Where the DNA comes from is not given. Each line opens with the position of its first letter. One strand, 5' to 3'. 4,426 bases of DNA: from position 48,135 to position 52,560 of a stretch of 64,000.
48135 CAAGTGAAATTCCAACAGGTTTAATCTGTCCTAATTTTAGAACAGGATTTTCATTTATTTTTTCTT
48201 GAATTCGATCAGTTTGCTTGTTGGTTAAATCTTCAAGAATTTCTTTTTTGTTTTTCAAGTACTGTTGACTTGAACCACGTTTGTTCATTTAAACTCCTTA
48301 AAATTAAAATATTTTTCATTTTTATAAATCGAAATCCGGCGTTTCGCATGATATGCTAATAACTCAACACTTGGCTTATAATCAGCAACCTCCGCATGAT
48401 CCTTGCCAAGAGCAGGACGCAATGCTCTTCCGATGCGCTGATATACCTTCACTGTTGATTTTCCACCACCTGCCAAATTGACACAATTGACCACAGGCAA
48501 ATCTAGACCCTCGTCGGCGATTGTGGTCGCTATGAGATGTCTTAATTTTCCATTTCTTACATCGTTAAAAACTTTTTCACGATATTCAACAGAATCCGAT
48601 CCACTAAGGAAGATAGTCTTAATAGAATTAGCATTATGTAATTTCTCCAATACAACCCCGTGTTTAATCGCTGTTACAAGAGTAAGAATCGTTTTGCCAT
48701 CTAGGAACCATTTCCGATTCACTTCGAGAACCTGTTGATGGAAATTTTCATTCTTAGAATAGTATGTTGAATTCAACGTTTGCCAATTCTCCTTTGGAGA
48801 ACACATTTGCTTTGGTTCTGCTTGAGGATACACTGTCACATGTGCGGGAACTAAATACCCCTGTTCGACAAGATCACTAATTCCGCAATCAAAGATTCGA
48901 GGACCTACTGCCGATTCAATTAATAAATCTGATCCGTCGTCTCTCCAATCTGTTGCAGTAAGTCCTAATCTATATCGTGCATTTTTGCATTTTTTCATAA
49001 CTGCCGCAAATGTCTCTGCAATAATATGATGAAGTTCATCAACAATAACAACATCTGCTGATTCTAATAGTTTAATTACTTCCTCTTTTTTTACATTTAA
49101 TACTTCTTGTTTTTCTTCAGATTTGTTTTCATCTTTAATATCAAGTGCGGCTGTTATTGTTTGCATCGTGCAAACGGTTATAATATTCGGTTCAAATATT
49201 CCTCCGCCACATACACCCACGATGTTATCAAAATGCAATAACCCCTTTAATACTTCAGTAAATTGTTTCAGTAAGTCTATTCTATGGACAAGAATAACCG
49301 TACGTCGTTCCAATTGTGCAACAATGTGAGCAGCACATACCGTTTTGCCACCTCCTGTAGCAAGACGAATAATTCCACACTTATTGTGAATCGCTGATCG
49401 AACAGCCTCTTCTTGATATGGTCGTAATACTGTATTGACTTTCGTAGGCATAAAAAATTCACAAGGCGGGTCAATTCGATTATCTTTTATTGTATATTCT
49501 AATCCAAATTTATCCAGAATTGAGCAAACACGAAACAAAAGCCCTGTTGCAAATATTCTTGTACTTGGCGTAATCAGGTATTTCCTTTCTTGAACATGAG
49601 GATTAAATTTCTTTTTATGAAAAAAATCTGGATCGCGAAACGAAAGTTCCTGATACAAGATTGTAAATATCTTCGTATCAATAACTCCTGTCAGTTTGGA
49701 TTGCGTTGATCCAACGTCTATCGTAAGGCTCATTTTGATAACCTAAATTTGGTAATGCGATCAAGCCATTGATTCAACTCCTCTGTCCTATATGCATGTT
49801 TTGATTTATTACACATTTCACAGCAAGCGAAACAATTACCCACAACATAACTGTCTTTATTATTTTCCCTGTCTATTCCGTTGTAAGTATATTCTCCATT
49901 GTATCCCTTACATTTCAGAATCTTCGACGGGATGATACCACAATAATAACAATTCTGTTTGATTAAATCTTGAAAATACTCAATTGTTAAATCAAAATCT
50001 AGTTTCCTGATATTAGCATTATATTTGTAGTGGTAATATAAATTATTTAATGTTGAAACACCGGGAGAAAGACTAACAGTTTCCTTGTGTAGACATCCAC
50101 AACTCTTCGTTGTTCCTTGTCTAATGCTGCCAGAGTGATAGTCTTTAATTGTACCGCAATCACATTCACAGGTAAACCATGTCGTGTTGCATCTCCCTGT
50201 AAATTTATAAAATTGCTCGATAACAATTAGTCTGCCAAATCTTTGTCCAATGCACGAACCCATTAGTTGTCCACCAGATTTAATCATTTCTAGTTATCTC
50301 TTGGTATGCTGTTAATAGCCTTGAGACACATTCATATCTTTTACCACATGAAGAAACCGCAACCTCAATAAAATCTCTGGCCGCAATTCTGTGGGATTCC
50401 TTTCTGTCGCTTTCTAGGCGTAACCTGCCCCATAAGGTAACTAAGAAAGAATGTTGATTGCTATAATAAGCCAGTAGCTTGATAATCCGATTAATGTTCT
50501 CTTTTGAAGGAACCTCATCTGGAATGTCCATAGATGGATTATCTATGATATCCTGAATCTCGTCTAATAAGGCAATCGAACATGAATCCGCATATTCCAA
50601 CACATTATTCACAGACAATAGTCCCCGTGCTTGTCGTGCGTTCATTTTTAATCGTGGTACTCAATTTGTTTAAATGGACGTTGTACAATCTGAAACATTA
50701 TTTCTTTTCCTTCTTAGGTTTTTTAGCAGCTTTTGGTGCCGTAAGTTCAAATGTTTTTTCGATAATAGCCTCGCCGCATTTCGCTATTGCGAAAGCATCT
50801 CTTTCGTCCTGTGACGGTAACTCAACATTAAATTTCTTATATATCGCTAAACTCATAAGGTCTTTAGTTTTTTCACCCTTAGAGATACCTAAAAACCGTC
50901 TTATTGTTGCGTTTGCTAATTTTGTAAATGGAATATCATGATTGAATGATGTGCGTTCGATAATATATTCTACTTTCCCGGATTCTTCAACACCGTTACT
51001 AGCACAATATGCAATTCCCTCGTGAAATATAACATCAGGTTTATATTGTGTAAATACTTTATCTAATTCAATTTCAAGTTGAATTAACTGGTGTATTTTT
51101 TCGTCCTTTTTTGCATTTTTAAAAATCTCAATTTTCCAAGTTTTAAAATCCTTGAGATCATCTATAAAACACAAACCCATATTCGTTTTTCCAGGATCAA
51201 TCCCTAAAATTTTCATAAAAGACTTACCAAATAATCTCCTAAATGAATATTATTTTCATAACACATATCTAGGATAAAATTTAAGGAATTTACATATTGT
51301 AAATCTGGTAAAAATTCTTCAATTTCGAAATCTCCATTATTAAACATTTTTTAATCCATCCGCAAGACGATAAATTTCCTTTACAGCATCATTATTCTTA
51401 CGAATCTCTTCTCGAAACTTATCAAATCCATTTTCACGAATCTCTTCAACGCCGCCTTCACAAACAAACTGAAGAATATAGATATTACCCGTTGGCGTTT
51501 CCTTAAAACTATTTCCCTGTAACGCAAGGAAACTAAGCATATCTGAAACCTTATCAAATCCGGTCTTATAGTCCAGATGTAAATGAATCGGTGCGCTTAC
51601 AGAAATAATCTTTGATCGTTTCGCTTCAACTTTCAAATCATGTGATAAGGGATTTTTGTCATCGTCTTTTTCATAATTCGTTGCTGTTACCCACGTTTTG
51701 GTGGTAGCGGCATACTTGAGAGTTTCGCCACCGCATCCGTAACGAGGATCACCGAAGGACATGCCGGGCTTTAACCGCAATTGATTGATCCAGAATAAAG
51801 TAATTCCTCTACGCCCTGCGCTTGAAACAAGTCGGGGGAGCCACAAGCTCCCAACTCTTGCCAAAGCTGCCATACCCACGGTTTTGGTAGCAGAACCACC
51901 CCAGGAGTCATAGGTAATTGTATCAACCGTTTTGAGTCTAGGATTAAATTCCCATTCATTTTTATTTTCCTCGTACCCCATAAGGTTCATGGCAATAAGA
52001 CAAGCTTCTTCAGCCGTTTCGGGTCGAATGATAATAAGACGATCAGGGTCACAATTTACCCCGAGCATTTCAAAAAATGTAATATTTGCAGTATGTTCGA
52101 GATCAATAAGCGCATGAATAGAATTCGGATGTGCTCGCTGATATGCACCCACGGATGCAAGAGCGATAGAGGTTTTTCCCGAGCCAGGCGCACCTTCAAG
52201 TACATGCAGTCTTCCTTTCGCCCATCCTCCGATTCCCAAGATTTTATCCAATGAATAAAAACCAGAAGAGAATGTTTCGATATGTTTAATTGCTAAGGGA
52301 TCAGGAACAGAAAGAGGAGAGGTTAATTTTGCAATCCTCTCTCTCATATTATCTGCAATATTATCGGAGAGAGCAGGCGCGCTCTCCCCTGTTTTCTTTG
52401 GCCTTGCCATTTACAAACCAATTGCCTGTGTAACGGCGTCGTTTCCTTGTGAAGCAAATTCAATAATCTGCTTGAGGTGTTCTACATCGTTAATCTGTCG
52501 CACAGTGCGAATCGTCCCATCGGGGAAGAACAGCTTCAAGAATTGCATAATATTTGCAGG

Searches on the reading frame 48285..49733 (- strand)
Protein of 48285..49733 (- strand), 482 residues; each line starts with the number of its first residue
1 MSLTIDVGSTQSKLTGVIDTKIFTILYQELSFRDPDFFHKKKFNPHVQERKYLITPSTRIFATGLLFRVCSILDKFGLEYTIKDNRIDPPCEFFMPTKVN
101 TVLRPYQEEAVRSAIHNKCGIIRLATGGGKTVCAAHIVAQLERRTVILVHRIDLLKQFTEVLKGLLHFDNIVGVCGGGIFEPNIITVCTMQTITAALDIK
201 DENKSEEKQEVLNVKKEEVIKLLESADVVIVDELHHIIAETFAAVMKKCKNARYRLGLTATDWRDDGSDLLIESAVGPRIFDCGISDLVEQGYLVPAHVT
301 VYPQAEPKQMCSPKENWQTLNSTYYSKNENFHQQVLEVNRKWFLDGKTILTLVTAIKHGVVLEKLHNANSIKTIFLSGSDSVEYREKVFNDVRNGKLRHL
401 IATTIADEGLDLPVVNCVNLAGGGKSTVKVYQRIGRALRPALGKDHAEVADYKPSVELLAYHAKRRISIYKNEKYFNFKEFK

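Call 104: search_protein_families(library=pfam, proteins=[window:48285-49733:-], max_evalue=0.001)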
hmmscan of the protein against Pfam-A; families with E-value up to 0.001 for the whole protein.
window:48285-49733:- (482 aa): 5 families
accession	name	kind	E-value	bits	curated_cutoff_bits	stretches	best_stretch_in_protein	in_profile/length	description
PF04851.21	ResIII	-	6.6e-26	91.6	22.5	1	102-261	3-161/164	Type III restriction enzyme, res subunit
PF00271.37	Helicase_C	-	1e-13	51.9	23.5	1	348-439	17-108/110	Helicase conserved C-terminal domain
PF00270.35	DEAD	-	3e-10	40.5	26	1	104-261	1-159/167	DEAD/DEAH box helicase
PF18766.7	SWI2_SNF2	-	3.6e-05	23.9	26.7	1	115-261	16-154/221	SWI2/SNF2 ATPase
PF16203.11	ERCC3_RAD25_C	-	5.7e-05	23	27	1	366-444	75-155/248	ERCC3/RAD25/XPB C-terminal helicase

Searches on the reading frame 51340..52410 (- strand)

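Call 11: search_protein_families(library=pfam, proteins=[window:51340-52410:-], max_evalue=0.01)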
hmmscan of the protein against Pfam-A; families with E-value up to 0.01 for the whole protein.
window:51340-52410:- (356 aa): 2 families
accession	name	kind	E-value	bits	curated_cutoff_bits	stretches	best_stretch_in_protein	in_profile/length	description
PF00154.27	RecA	-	2.8e-25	89.7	27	1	42-284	28-260/262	recA bacterial DNA recombination protein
PF03796.21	DnaB_C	-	0.00038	20.4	27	1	48-108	3-60/255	DnaB-like helicase C terminal domain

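Call 12: search_protein_families(library=phrogs, proteins=[window:51340-52410:-], max_evalue=0.001)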
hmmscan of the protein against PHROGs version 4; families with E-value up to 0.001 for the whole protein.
window:51340-52410:- (356 aa): 4 families
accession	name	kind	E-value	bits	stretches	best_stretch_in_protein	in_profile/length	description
phrog_97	-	other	4.7e-33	116.1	1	40-276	43-278/506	UvsX-like recombinase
phrog_8337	-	DNA, RNA and nucleotide metabolism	3.9e-11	43.9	1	27-135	32-135/273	DNA repair protein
phrog_19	-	DNA, RNA and nucleotide metabolism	3.6e-06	27.1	1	44-84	332-371/621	DnaB-like replicative helicase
phrog_9666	-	unknown function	4.8e-06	26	1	181-299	605-723/779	-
